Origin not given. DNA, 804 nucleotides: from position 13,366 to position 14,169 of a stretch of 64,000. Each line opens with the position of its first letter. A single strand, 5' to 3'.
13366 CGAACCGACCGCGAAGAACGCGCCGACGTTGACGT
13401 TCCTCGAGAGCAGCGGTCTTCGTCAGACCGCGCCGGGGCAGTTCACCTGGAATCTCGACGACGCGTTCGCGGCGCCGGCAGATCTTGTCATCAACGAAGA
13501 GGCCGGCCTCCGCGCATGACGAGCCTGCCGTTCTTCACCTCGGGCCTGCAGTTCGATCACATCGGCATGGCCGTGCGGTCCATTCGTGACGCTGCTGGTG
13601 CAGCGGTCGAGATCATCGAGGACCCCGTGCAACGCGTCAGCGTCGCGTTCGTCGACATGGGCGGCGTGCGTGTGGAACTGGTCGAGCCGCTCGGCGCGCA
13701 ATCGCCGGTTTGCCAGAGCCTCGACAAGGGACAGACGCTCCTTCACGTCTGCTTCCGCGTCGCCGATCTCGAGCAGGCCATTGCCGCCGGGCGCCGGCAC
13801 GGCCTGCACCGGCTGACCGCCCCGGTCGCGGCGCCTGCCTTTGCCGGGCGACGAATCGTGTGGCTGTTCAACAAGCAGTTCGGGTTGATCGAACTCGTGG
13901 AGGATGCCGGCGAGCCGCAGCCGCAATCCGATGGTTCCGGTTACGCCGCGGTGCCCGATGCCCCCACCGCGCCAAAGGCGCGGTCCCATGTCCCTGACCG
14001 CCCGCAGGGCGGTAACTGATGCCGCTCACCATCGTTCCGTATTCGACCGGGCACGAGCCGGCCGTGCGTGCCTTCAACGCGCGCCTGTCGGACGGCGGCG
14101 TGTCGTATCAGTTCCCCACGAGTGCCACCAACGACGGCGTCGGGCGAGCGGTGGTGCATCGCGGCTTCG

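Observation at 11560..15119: ACP + FkbH-like loader + VOC + GNAT-like module inside an amino-sugar glycan operon: predicted unusual (glyceroyl/hydroxyacyl-type) acyl decoration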

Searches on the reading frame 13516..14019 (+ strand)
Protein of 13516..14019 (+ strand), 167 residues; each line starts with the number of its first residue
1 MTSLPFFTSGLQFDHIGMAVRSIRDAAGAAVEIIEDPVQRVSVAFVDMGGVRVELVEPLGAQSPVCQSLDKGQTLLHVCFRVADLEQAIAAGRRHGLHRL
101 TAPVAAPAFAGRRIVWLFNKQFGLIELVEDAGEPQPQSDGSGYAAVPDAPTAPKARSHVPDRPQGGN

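Call 3: search_protein_families(library=pfam, proteins=[window:13516-14019:+], max_evalue=0.01)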
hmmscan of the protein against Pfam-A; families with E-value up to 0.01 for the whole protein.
window:13516-14019:+ (167 aa): 2 families
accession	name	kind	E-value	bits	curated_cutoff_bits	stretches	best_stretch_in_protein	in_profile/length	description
PF13669.12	Glyoxalase_4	-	3.3e-14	53.5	27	1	15-114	2-107/109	Glyoxalase/Bleomycin resistance protein/Dioxygenase superfamily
PF13468.12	Glyoxalase_3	-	0.00053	20.5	25.1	1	66-116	69-115/176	Glyoxalase-like domain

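Call 4: search_protein_families(library=ncbifam, proteins=[window:13516-14019:+], max_evalue=0.01)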
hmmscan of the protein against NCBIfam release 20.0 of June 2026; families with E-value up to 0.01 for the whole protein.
window:13516-14019:+ (167 aa): 1 family
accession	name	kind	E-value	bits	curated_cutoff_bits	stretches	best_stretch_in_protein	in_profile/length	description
TIGR03081.1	metmalonyl_epim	equivalog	1.5e-12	48.1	114.95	1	13-128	2-128/129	methylmalonyl-CoA epimerase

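Call 46: search_solved_structures(query=window:13516-14019:+, max_evalue=1, show_alignments=3)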
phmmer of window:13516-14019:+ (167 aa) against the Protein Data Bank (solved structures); distinct sequences matched with E-value up to 1: 10.
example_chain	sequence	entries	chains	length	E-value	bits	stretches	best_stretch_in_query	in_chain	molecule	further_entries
2qh0_A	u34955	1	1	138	2.8e-19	73.5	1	11-133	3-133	Lactoylglutathione lyase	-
3hdp_A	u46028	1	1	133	1.4e-18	71.1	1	11-129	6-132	Glyoxalase-I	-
3oa4_A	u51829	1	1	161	1.8e-10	44.8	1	12-120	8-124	glyoxalase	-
3rmu_A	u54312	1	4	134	4.1e-09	40.4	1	24-125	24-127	Methylmalonyl-CoA epimerase, mitochondrial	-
6qh4_C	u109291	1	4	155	9.9e-09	39.1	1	24-125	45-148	Methylmalonyl-CoA epimerase, mitochondrial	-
6bu2_A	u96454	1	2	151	0.00062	23.5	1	24-131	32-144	Glyoxalase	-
3gm5_A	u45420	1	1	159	0.0083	19.9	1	39-98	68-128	Lactoylglutathione lyase and related lyases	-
2p25_A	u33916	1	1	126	0.29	14.9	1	59-121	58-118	Glyoxalase family protein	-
5zvq_A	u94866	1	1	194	0.71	13.6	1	60-106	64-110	Recombination protein RecR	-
8a93_C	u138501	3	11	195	0.72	13.6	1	60-105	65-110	Recombination protein RecR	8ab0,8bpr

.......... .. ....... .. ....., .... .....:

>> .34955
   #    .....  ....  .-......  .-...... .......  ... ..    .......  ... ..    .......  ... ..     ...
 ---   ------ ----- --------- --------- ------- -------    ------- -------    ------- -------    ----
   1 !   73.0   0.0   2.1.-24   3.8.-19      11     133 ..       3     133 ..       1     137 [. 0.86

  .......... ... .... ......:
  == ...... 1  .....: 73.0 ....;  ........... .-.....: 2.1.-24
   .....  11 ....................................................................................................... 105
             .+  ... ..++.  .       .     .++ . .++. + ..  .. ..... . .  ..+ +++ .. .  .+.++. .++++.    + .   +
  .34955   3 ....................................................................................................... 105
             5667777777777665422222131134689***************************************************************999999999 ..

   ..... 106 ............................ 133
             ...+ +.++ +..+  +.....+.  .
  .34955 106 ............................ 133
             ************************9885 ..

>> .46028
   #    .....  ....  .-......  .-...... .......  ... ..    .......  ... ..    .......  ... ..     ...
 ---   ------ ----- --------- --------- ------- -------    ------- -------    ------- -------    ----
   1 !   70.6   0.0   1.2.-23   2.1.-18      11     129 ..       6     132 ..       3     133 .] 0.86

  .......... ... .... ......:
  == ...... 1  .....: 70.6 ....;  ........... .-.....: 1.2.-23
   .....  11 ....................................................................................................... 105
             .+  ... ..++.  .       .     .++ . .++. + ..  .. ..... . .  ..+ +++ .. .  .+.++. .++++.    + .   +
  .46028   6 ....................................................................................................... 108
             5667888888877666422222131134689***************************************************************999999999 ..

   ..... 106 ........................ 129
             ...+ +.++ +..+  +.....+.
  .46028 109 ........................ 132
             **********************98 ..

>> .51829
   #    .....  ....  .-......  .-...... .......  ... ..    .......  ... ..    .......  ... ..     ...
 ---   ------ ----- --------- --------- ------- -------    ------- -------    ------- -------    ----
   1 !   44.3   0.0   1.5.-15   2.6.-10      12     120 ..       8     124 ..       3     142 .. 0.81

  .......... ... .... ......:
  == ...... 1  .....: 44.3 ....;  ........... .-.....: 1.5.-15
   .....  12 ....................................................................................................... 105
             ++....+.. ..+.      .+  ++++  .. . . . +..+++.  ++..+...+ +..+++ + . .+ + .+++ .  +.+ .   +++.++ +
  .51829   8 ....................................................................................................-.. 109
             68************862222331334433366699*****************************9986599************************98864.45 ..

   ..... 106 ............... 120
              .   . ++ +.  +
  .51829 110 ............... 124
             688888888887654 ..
